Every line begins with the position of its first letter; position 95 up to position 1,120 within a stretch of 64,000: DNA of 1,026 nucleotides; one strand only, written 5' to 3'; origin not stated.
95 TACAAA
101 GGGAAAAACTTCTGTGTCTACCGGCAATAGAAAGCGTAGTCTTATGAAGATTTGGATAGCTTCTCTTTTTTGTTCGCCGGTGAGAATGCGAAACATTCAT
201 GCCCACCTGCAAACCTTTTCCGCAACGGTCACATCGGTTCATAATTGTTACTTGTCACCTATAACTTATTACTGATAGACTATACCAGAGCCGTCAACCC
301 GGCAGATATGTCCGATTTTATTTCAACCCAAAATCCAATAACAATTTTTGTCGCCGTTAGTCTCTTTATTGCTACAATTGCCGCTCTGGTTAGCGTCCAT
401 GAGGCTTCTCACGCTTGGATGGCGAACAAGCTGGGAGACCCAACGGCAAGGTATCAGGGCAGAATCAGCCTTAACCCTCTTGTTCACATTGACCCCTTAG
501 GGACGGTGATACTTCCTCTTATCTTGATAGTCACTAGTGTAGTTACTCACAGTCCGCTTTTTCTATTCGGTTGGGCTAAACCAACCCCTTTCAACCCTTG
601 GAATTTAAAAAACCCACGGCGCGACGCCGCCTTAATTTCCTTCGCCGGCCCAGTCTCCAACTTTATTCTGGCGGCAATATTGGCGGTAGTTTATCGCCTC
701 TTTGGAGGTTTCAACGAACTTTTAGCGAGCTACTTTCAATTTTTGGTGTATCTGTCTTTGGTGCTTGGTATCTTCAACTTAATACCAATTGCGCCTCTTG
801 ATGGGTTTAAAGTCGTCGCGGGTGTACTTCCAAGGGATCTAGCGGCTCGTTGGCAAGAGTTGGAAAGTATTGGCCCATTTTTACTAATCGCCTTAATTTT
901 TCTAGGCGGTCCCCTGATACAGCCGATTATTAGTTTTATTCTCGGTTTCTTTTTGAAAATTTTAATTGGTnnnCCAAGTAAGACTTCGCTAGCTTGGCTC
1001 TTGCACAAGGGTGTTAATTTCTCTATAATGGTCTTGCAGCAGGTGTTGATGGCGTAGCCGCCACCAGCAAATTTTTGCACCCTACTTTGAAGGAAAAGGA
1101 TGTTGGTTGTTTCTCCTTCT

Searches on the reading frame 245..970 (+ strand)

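Call 53: search_protein_families(library=pfam, max_evalue=0.001, proteins=[window:245-970:+])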
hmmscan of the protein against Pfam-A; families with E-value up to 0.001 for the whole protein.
window:245-970:+ (242 aa): 1 family
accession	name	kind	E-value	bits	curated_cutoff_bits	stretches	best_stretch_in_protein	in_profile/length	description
PF02163.28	Peptidase_M50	-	3.6e-16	59.6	27.2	2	160-202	159-205/221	Peptidase family M50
